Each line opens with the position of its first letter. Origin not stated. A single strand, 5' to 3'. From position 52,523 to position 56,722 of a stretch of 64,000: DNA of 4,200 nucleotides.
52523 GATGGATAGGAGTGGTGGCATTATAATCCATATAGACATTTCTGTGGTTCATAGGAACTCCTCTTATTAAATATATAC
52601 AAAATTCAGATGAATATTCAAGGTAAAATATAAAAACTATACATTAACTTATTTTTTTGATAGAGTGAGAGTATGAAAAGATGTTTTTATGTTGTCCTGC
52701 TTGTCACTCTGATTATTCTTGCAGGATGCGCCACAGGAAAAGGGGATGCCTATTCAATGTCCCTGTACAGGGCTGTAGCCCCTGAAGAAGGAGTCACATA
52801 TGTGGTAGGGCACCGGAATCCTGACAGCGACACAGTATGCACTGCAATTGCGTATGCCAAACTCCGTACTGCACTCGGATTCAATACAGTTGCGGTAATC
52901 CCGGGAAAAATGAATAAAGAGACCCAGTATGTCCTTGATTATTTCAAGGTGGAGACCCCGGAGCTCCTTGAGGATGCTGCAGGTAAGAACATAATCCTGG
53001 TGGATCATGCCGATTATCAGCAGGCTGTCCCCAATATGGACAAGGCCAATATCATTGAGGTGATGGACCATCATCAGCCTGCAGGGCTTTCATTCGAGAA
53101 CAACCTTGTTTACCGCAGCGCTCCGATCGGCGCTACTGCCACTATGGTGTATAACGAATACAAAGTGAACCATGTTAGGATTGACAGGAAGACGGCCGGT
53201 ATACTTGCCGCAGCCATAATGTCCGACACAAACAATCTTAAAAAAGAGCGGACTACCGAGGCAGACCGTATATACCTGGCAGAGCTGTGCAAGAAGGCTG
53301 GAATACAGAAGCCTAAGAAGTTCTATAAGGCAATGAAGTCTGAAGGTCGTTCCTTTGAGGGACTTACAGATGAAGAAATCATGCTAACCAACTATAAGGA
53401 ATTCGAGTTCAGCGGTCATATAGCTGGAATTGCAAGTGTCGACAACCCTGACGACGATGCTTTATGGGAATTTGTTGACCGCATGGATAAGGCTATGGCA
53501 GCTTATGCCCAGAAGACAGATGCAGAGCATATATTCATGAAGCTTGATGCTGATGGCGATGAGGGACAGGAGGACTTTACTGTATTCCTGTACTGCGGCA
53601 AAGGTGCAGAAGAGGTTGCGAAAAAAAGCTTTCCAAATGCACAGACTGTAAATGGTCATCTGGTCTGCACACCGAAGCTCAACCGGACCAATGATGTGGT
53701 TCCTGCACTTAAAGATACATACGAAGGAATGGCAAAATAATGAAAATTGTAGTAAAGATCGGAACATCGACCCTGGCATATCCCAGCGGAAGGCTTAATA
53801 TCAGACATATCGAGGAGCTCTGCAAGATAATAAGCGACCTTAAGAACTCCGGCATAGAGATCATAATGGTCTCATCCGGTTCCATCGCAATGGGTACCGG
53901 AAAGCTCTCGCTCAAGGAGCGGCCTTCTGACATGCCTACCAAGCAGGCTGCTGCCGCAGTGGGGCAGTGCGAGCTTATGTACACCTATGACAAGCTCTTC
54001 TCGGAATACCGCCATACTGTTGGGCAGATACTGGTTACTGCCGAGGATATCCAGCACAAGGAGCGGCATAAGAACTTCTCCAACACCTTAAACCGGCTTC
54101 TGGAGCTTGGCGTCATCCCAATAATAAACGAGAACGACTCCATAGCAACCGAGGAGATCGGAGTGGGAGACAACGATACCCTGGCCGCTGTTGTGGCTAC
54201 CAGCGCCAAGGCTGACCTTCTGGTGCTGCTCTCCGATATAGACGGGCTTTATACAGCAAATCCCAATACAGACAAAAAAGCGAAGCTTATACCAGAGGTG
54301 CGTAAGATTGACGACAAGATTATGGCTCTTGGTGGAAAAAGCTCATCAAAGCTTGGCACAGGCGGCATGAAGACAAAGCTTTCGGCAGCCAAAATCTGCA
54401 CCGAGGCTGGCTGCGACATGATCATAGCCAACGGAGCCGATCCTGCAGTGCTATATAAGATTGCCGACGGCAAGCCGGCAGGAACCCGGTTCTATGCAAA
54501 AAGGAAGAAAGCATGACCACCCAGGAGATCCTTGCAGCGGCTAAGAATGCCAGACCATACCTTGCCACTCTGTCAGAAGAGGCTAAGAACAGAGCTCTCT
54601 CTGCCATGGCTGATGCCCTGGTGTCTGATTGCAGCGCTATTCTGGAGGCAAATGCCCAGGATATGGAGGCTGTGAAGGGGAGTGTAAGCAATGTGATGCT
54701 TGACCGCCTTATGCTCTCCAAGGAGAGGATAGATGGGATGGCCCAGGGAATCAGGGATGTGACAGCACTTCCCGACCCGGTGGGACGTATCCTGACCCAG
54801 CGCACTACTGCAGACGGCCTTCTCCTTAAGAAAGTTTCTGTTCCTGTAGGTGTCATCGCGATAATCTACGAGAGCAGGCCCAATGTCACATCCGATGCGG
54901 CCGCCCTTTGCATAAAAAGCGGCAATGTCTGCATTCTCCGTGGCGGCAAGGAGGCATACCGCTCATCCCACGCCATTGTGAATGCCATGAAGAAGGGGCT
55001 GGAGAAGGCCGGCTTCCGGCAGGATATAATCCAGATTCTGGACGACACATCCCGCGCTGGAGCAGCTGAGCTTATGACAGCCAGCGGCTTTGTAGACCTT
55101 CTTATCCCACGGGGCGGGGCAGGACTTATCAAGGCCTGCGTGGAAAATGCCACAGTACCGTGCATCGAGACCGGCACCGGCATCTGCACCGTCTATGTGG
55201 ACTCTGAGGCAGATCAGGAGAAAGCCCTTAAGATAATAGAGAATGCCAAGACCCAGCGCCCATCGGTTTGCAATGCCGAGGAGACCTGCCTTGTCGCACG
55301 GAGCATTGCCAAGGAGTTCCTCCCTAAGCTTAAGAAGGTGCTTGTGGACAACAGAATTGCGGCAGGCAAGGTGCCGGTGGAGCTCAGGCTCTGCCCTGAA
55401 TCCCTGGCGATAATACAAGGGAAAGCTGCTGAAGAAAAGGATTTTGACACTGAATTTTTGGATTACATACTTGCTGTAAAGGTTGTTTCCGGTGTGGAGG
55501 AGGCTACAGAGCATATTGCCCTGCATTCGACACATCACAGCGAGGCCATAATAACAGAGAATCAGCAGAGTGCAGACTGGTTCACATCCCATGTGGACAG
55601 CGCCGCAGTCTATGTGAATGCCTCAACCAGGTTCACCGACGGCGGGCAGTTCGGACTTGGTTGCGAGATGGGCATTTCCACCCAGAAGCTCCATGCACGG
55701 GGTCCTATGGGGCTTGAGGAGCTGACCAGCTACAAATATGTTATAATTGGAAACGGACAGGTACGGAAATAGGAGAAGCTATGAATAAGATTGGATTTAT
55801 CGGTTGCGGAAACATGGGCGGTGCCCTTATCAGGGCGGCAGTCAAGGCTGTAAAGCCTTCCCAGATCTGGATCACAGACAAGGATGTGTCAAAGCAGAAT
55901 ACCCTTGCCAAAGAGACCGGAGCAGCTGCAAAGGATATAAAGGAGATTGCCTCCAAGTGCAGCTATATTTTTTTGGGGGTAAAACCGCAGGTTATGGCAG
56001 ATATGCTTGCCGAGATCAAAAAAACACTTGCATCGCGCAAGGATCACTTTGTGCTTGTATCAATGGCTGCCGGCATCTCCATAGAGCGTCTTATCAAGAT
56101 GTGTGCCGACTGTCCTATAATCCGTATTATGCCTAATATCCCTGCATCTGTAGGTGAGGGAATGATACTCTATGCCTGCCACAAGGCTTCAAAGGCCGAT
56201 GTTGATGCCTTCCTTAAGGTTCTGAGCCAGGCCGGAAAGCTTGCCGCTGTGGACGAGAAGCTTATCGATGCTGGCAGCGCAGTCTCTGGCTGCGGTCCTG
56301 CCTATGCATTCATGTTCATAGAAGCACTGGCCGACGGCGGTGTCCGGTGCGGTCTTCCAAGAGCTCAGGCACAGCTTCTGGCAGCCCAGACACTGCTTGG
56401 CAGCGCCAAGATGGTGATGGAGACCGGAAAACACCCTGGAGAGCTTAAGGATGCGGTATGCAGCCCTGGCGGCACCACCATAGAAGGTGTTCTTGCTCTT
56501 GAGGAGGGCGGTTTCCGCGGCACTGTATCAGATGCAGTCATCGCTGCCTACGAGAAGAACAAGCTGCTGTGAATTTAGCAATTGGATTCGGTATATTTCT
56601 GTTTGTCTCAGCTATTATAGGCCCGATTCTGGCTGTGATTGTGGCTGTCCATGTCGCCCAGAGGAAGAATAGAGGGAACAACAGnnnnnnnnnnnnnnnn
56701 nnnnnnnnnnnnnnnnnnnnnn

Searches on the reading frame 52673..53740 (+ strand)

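Call 70: search_protein_families(library=pfam, proteins=[window:52673-53740:+], max_evalue=0.00001)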
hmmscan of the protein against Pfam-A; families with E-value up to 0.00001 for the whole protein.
window:52673-53740:+ (355 aa): 2 families
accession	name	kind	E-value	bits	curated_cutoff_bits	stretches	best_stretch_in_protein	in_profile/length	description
PF01368.27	DHH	-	1e-16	61.8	28.1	1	43-182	3-125/125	DHH family, N-terminal domain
PF02833.19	DHHA2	-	1.6e-09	38.6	27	1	219-348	1-125/126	DHHA2 domain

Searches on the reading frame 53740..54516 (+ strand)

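Call 70: search_protein_families(library=pfam, proteins=[window:53740-54516:+], max_evalue=0.00001)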
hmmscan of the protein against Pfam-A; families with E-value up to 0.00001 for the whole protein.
window:53740-54516:+ (258 aa): 1 family
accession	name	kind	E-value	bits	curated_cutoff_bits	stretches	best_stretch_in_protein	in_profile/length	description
PF00696.33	AA_kinase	-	4e-49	167.9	24.9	1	1-231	1-234/234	Amino acid kinase family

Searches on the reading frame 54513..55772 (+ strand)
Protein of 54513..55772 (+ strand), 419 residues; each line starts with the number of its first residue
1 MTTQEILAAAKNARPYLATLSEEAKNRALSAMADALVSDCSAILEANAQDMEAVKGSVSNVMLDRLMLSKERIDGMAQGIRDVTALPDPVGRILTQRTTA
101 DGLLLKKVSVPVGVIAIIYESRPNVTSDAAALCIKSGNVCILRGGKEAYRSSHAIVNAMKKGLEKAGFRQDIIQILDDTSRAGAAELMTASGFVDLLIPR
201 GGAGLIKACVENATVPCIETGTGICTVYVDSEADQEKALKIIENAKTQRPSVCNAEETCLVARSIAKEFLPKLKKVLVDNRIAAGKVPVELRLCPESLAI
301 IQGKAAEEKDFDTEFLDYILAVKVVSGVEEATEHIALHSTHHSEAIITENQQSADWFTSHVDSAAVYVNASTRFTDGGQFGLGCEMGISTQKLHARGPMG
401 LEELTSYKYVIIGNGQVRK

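Call 70: search_protein_families(library=pfam, proteins=[window:54513-55772:+], max_evalue=0.00001)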
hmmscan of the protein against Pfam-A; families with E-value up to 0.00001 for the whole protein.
window:54513-55772:+ (419 aa): 1 family
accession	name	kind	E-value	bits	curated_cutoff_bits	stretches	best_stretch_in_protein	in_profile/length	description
PF00171.27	Aldedh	-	5.1e-11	42.2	23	1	4-277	32-293/461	Aldehyde dehydrogenase family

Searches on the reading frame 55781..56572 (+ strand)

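Call 70: search_protein_families(library=pfam, proteins=[window:55781-56572:+], max_evalue=0.00001)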
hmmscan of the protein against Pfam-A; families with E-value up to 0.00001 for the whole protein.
window:55781-56572:+ (263 aa): 3 families
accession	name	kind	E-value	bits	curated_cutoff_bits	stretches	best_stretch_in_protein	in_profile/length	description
PF14748.11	P5CR_dimer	-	6.2e-43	145.8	25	1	159-261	1-103/105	Pyrroline-5-carboxylate reductase dimerisation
PF03807.23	F420_oxidored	-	3.4e-15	56.8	21.6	1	3-98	1-94/94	NADP oxidoreductase coenzyme F420-dependent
PF03446.21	NAD_binding_2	-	4.6e-08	33.7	21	1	3-84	1-80/161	NAD binding domain of 6-phosphogluconate dehydrogenase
